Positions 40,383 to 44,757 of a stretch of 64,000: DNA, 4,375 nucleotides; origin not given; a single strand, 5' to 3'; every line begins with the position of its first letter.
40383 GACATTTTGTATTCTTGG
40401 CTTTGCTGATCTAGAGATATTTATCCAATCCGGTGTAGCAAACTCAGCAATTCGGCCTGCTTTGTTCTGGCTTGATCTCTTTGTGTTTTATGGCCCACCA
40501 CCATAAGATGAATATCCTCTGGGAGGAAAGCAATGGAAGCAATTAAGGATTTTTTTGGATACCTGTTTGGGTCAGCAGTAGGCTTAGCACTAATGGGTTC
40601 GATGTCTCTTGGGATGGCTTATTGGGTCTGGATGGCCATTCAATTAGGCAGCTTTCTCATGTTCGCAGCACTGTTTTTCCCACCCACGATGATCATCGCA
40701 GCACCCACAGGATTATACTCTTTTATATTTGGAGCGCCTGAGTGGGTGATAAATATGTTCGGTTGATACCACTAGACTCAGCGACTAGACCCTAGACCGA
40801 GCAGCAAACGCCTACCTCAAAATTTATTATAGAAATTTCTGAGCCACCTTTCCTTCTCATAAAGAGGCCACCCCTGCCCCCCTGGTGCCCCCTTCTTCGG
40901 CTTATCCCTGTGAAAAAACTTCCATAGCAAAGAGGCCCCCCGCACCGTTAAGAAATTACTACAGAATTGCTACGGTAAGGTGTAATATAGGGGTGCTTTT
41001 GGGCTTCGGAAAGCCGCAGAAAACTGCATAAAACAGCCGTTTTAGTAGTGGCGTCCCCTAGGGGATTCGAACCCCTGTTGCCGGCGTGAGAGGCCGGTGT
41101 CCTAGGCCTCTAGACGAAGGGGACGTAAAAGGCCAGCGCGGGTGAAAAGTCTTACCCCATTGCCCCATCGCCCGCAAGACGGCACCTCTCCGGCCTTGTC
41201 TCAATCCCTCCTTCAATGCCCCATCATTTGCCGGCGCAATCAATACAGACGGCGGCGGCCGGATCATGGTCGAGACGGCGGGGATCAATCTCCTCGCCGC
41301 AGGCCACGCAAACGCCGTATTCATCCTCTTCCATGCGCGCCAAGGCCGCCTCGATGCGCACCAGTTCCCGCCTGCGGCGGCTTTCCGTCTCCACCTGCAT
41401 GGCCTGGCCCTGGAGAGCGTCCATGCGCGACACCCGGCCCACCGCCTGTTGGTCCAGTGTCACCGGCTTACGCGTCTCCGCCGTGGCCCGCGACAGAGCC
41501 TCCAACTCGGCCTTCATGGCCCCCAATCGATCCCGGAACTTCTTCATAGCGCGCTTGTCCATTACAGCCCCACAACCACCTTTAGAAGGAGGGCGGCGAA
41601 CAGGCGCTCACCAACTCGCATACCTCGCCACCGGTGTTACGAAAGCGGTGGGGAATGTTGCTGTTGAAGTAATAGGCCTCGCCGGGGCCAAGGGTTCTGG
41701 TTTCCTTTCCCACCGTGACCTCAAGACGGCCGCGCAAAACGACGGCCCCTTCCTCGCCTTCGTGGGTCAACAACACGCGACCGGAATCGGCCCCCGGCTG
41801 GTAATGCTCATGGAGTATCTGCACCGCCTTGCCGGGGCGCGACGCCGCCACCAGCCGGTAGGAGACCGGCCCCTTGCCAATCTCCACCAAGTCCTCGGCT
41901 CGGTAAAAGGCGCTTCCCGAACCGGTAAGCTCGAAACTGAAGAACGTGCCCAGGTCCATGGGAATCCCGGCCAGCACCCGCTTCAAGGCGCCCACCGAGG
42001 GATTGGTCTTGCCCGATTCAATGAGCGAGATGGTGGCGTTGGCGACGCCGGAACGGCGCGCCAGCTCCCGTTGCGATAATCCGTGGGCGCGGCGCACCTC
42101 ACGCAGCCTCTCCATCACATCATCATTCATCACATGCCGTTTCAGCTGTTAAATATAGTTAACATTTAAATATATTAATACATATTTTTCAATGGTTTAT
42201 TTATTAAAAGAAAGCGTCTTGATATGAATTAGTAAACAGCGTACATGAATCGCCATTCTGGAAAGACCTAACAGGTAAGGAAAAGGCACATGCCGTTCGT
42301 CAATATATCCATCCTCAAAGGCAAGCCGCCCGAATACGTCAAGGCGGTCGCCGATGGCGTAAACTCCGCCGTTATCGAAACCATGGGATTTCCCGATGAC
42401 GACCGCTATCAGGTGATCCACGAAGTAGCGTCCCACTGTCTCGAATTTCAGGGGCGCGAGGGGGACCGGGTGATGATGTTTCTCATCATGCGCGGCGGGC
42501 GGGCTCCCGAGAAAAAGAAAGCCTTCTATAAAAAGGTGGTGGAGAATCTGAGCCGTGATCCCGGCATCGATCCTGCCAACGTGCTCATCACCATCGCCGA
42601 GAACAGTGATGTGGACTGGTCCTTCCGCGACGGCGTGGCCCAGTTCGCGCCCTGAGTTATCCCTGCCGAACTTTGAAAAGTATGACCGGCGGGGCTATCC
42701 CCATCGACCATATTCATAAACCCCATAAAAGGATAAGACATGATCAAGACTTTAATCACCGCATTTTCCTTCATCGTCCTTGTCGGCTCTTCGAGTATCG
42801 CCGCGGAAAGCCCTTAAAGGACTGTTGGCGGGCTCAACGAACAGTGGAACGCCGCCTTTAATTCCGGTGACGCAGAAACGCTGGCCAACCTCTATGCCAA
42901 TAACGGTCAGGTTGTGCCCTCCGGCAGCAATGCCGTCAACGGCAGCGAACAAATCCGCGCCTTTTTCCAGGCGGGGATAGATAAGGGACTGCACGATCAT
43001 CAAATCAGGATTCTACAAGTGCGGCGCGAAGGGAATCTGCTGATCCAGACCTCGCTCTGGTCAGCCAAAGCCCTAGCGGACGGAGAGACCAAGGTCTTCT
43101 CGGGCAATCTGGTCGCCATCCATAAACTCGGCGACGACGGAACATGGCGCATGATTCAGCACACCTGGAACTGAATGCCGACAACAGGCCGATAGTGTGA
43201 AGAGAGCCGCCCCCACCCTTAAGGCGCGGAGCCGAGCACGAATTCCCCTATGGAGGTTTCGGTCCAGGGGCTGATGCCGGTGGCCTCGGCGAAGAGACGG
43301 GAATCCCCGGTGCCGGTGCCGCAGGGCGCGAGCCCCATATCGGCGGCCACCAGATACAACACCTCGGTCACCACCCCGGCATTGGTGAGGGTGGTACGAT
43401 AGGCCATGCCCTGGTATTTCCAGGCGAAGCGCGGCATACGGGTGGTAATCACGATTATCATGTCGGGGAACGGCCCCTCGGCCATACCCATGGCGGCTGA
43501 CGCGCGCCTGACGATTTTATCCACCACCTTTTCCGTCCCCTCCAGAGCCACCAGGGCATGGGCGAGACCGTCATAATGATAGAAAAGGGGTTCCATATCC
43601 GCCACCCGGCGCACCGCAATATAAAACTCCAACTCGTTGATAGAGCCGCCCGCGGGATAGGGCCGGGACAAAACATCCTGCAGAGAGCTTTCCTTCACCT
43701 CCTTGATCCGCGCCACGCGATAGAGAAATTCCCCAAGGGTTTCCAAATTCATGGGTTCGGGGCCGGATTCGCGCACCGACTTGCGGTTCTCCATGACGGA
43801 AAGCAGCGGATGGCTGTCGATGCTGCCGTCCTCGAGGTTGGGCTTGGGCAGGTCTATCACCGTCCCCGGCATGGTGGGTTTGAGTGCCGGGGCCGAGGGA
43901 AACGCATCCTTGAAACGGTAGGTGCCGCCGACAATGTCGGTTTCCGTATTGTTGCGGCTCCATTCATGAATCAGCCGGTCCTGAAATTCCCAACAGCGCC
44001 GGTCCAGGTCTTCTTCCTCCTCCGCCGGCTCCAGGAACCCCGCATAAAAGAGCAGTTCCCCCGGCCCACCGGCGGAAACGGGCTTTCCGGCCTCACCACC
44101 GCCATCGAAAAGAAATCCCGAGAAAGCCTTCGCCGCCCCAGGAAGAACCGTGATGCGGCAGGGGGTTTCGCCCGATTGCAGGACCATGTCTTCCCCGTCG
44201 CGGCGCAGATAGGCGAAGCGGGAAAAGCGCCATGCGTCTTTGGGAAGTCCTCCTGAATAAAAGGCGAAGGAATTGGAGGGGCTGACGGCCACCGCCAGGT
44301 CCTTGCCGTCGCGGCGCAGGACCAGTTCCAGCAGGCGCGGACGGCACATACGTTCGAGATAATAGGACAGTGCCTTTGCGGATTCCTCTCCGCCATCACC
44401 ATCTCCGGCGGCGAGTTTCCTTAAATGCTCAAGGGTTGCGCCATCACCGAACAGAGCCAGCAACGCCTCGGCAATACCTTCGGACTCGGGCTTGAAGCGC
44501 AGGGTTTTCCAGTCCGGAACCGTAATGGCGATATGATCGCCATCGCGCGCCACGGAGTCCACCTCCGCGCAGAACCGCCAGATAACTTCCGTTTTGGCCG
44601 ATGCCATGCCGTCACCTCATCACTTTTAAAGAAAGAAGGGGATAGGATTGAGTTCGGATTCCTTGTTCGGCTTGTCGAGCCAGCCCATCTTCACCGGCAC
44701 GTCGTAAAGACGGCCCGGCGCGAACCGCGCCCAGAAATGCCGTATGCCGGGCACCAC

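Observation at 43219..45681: Phage gpM-like gene fused in frame to the 3' half of a YcaO gene next to a SagB-type dehydrogenase: a RiPP azoline locus truncated by the prophage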

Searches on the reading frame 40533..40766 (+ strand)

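Call 36: search_protein_families(library=pfam, proteins=[window:40533-40766:+], max_evalue=0.01)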
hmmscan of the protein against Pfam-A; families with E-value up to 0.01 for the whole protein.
window:40533-40766:+ (77 aa): 1 family
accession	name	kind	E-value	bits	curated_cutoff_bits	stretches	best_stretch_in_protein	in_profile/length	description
PF24961.1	NfeD_membrane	-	0.0078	16.7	26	1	13-67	31-85/119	NfeD integral membrane domain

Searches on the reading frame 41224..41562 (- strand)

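Call 36: search_protein_families(library=pfam, proteins=[window:41224-41562:-], max_evalue=0.01)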
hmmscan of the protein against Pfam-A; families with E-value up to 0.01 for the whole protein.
window:41224-41562:- (112 aa): 1 family
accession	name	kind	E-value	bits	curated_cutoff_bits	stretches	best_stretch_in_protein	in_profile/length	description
PF01258.23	zf-dskA_traR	-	4.3e-08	33.5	24.9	1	82-112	3-33/36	Prokaryotic dksA/traR C4-type zinc finger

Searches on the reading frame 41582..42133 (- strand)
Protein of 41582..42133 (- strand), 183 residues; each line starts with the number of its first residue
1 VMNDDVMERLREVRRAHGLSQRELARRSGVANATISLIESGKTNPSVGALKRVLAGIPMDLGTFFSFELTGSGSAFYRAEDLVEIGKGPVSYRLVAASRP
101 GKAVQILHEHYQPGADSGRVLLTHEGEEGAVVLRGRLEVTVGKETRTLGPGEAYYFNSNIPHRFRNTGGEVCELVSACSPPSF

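Call 36: search_protein_families(library=pfam, proteins=[window:41582-42133:-], max_evalue=0.01)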
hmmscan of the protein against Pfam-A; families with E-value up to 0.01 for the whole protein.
window:41582-42133:- (183 aa): 9 families
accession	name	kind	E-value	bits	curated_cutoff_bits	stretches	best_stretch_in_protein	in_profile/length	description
PF07883.17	Cupin_2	-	2.6e-19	69.1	27.2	1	108-176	2-68/70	Cupin domain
PF01381.28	HTH_3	-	3.6e-13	49.8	23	1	10-55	1-46/55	Helix-turn-helix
PF13560.12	HTH_31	-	1.7e-10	41.5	27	1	9-54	5-51/64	Helix-turn-helix domain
PF12844.13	HTH_19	-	3.1e-06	27.4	30.2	1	8-50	2-44/64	Helix-turn-helix domain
PF13443.12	HTH_26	-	0.0003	21.4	22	1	9-65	1-58/63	Cro/C1-type HTH DNA-binding domain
PF13744.12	HTH_37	-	0.00035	20.8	27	1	6-57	19-71/80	Helix-turn-helix domain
PF13413.12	HTH_25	-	0.0019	18.4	24.6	1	9-42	1-34/62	Helix-turn-helix domain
PF05899.18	Cupin_3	-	0.0026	17.8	23.5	1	123-157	22-57/74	EutQ-like cupin domain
PF02311.25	AraC_binding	-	0.0036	17.5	21.1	1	131-169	28-66/135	AraC-like ligand binding domain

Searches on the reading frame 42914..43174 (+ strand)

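Call 36: search_protein_families(library=pfam, proteins=[window:42914-43174:+], max_evalue=0.01)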
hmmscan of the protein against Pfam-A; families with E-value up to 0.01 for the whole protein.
window:42914-43174:+ (86 aa): 2 families
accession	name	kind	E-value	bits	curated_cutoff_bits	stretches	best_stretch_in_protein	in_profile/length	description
PF14534.12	DUF4440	-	2e-05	25.5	25.2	1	7-80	37-107/107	Domain of unknown function (DUF4440)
PF12680.13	SnoaL_2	-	0.00081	20.4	27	1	6-78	31-99/102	SnoaL-like domain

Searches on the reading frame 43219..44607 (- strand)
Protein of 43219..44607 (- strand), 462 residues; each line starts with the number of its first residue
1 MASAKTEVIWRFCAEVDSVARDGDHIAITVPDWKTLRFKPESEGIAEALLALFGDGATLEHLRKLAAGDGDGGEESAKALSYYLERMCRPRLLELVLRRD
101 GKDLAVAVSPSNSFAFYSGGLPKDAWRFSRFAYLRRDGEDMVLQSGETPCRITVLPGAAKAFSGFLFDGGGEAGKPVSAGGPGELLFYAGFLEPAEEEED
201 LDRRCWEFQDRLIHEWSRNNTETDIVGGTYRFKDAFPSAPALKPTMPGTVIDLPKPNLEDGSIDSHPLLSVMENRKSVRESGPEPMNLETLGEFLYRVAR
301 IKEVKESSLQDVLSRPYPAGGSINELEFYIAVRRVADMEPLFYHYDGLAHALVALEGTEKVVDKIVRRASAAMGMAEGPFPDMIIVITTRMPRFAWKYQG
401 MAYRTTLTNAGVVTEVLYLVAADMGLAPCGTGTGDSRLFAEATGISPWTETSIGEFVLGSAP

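Call 3: search_protein_families(library=pfam, proteins=[window:43219-44607:-], max_evalue=0.01)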
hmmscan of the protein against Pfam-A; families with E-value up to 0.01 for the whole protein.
window:43219-44607:- (462 aa): 2 families
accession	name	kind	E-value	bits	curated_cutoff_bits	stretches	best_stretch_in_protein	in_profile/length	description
PF00881.29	Nitroreductase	-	1.5e-09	38.7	23.5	1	273-447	2-156/167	Nitroreductase family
PF22767.2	ThcOx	-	3.6e-07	31.5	27.7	1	127-159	2-34/110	Cyanobactin oxidase ThcOx,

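Call 4: search_protein_families(library=ncbifam, proteins=[window:43219-44607:-], max_evalue=0.01)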
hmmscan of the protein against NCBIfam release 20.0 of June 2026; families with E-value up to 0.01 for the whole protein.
window:43219-44607:- (462 aa): 2 families
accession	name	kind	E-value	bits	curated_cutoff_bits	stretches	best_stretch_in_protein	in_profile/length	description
TIGR03605.1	antibiot_sagB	domain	2.1e-40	138.1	78.4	1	287-460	1-173/173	SagB family peptide dehydrogenase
TIGR04511.1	SagB_rel_DH_2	exception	3.8e-20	72.3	240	1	270-446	176-354/380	putative peptide maturation dehydrogenase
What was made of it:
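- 43219..44607 (-): Intact SagB/ThcOx-type FMN dehydrogenase, 462 aa. TIGR03605 above cut-off (call 4).
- Checked: The neighbouring ORF 43219-44607(-) is a SagB family dehydrogenase (TIGR03605, 138 bits against a cut-off of 78.4, call 4).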

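Call 19: find_related_loci(query=window:43219-44607:-, collection=genome_contigs, flank=8000)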
Query window:43219-44607:- (462 aa) in genome_contigs; peptide patterns used: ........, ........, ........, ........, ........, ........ (x = any residue, [..] = any of these).
299 stretches matched a pattern, but none encodes a relative of the query by tblastn (E <= 1e-3).
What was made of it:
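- Tried and rejected: A search of genome_contigs with the SagB protein found no relative (call 19).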

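Call 29: find_homologous_proteins(query=window:43219-44607:-, max_evalue=1e-10)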
Query window:43219-44607:- (462 aa): 499 proteins with E <= 1e-10 among 8000 candidates; the best 120 are listed.
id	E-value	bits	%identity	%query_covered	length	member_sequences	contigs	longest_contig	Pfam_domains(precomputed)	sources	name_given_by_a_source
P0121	0.0e+0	1053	100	100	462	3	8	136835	PF00881.30,PF22767.3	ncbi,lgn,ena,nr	ncbi:MAG: SagB family peptide dehydrogenase [Alphaproteobacteria bacterium]|nr:SagB family peptide d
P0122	1.4e-117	411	46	98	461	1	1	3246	PF00881.30,PF22767.3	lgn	-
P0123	6.0e-116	406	47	97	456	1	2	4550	PF00881.30,PF22767.3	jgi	jgi:oxazoline/thiazoline dehydrogenase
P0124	1.3e-113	398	47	99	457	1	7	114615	PF00881.30,PF22767.3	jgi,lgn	jgi:SagB-type dehydrogenase family enzyme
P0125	2.5e-113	397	47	98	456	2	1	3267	PF00881.30,PF22767.3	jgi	jgi:oxazoline/thiazoline dehydrogenase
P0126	3.1e-113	397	46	98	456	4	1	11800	PF00881.30,PF22767.3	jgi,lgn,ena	-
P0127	2.0e-112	394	46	97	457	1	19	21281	PF00881.30,PF22767.3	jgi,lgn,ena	jgi:SagB-type dehydrogenase family enzyme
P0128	1.9e-111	391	44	99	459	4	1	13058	PF00881.30,PF22767.3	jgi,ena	jgi:SagB-type dehydrogenase family enzyme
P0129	2.4e-111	391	47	97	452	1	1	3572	PF00881.30,PF22767.3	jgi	-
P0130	3.6e-111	390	46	97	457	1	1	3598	PF00881.30,PF22767.3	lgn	-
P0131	4.0e-111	390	46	97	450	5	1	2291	PF00881.30,PF22767.3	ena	-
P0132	1.0e-110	389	45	99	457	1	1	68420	PF00881.30,PF22767.3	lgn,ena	-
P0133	1.2e-110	388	45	97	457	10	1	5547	PF00881.30,PF22767.3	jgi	jgi:oxazoline/thiazoline dehydrogenase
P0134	1.8e-110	388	46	97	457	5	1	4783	PF00881.30,PF22767.3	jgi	jgi:SagB-type dehydrogenase family enzyme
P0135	2.3e-110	388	45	97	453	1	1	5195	PF00881.30,PF22767.3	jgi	jgi:SagB-type dehydrogenase family enzyme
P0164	1.2e-100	356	43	98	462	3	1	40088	PF00881.30,PF22767.3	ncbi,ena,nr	ncbi:MAG: SagB family peptide dehydrogenase [Alphaproteobacteria bacterium]|nr:SagB family peptide d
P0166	1.4e-99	352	44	98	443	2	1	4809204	PF00881.30,PF22767.3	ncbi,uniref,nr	ncbi:SagB family peptide dehydrogenase [Rhizobium leguminosarum]|uniref:SagB family peptide dehydrog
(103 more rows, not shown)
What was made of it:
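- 43219..44607 (-): Full-length alignment to 450-461-aa homologues (call 29).
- On SagB family peptide dehydrogenase: 97-99% coverage against 450-461-aa homologues (call 29).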

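Call 30: find_encoding_contigs(protein=P0124, flank=8000, max_places=2)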
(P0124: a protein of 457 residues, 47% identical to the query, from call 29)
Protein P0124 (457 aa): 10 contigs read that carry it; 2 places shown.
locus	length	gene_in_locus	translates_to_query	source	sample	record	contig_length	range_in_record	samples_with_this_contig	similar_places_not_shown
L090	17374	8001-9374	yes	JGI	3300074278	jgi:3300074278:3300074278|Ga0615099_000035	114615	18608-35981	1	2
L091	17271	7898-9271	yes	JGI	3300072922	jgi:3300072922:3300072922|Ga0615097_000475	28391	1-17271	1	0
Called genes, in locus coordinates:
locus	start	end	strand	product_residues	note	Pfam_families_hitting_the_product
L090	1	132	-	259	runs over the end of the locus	PF00005:ABC_tran, PF13304:AAA_21 (faint)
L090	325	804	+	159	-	PF02643:DUF192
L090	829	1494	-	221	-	PF01596:Methyltransf_3, PF13578:Methyltransf_24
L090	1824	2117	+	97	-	PF04800:NDUS4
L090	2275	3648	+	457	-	PF00209:SNF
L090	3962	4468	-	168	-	PF05128:DUF697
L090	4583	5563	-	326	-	PF11583:AurF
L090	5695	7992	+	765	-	PF21084:WHD_DUF4423_like, PF02624:YcaO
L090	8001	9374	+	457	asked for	PF22767:ThcOx, PF00881:Nitroreductase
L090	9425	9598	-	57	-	-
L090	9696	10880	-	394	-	PF01145:Band_7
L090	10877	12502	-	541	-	PF00005:ABC_tran, PF02463:SMC_N (faint), PF13304:AAA_21 (faint)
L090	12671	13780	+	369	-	PF25917:BSH_RND, PF25973:BSH_CzcB (weak), PF25876:HH_MFP_RND (weak), PF25954:Beta-barrel_RND_2, PF25967:RND-MFP_C, PF25989:YknX_C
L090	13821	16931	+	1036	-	PF00873:ACR_tran, PF03176:MMPL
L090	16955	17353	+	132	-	PF19581:Glyoxalase_7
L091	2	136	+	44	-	?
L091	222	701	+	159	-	PF02643:DUF192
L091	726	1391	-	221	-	PF01596:Methyltransf_3, PF13578:Methyltransf_24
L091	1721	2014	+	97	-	PF04800:NDUS4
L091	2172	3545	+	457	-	PF00209:SNF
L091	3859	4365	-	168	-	PF05128:DUF697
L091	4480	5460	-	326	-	PF11583:AurF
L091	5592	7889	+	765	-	PF21084:WHD_DUF4423_like, PF02624:YcaO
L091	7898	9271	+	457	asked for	PF22767:ThcOx, PF00881:Nitroreductase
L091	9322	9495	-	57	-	-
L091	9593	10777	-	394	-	PF01145:Band_7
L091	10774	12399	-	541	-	PF00005:ABC_tran, PF02463:SMC_N (faint), PF13304:AAA_21 (faint)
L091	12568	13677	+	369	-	PF25917:BSH_RND, PF25973:BSH_CzcB (weak), PF25876:HH_MFP_RND (weak), PF25954:Beta-barrel_RND_2, PF25967:RND-MFP_C, PF25989:YknX_C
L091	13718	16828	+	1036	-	PF00873:ACR_tran, PF03176:MMPL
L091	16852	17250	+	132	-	PF19581:Glyoxalase_7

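Call 31: find_encoding_contigs(protein=P0166, flank=8000, max_places=1)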
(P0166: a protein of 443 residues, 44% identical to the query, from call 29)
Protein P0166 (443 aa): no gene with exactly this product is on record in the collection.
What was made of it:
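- Tried and rejected: Its context was not on record (call 31).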

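Call 58: find_encoding_contigs(protein=P0164, flank=6000, max_places=1)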
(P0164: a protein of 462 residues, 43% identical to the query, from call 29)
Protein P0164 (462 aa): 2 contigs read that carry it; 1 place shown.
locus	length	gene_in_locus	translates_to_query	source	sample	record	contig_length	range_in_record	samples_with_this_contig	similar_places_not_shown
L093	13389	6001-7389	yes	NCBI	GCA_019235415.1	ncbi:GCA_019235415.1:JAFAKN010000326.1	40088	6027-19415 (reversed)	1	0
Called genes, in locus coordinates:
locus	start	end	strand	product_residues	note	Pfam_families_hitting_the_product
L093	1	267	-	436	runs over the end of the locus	-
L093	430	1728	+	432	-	PF01547:SBP_bac_1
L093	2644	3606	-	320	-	PF11583:AurF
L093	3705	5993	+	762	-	PF21084:WHD_DUF4423_like, PF02624:YcaO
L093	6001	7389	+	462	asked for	PF22767:ThcOx, PF00881:Nitroreductase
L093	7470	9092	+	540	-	PF00005:ABC_tran, PF02463:SMC_N (faint), PF13304:AAA_21 (faint)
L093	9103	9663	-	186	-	PF05128:DUF697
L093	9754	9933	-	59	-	-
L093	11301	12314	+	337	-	PF13379:NMT1_2, PF09084:NMT1, PF12974:Phosphonate-bd (weak), PF16868:NMT1_3 (weak)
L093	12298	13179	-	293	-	PF00126:HTH_1, PF03466:LysR_substrate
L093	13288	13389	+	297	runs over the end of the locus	PF00561:Abhydrolase_1, PF12697:Abhydrolase_6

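Call 59: find_encoding_contigs(protein=P0132, flank=6000, max_places=1)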
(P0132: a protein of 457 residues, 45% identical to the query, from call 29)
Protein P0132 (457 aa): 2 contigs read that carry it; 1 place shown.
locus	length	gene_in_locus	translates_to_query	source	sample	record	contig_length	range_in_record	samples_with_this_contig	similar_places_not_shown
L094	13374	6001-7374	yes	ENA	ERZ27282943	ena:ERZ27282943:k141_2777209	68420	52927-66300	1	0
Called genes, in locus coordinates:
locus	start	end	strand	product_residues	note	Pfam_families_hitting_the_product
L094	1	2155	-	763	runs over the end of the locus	PF21084:WHD_DUF4423_like, PF02624:YcaO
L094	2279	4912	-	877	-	PF17900:Peptidase_M1_N, PF01433:Peptidase_M1, PF11940:DUF3458, PF17432:DUF3458_C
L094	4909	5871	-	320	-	PF11583:AurF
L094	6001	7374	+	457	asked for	PF22767:ThcOx, PF00881:Nitroreductase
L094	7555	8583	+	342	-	PF00589:Phage_integrase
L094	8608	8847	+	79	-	-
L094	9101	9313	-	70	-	-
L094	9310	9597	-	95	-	PF13091:PLDc_2, PF00614:PLDc (faint)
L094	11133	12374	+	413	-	PF27228:MTBMA_p00010_2nd (weak)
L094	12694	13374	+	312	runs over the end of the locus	-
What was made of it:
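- The YcaO-SagB homologues examined lie among non-phage genes, with AurF-like, DUF697 and ABC-ATPase neighbours (calls 30, 58, 59).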

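Call 60: search_protein_families(library=ncbifam, proteins=[L090:5695-7992:+, L090:8001-9374:+, L090:9425-9598:-, L090:4583-5563:-], max_evalue=0.001)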
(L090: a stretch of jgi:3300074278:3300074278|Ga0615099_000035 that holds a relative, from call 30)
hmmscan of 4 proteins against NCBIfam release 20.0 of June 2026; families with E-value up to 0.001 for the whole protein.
L090:5695-7992:+ (765 aa): 6 families
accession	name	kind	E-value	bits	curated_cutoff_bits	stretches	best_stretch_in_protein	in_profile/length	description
TIGR03604.1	TOMM_cyclo_SagD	subfamily_domain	3.1e-73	246.8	219.25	1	388-763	1-376/377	thiazole/oxazole-forming peptide maturase, SagD family component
TIGR03266.1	methan_mark_1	equivalog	3.2e-42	144.8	365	1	369-730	38-365/376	YcaO-related McrA-glycine thioamidation protein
TIGR03882.1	cyclo_dehyd_2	equivalog_domain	1.6e-34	119.5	36.9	1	180-347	1-164/164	TOMM precursor leader peptide-binding protein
TIGR00702.1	TIGR00702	domain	7e-28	97.7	75.65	1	384-728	49-365/377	YcaO-type kinase domain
NF040716.1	YcaO_for_S12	equivalog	2.4e-05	23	700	0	514-728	177-388/571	30S ribosomal protein S12 methylthiotransferase accessory factor YcaO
TIGR03603.1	cyclo_dehy_ocin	subfamily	2.8e-05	24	187.65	1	151-294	151-297/319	thiazole/oxazole-forming peptide maturase, SagC family component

L090:8001-9374:+ (457 aa): 2 families
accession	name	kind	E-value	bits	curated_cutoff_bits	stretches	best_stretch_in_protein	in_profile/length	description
TIGR03605.1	antibiot_sagB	domain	3.6e-40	137.3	78.4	1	281-452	2-171/173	SagB family peptide dehydrogenase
TIGR04511.1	SagB_rel_DH_2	exception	1.2e-26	93.7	240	1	237-448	157-362/380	putative peptide maturation dehydrogenase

L090:9425-9598:- (57 aa): 0 families

L090:4583-5563:- (326 aa): 1 family
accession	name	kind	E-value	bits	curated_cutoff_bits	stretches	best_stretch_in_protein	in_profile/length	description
NF045603.1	diiron_AurF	exception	2e-05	23.7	620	1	9-242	29-264/334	4-aminobenzoate N-oxygenase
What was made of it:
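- On YcaO superfamily / TOMM SagD-type cyclodehydratase: Relatives carry TIGR03882 fused at the N-terminus (call 60).
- In two of the three relative loci examined (L090 with its near-duplicate L091, and L093), a 762-765-aa YcaO (TIGR03882 plus TIGR03604, above cut-off) lies directly upstream of SagB with a divergent AurF-like gene (calls 30, 58, 60); in the third (L094) the genes are rearranged (call 59).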
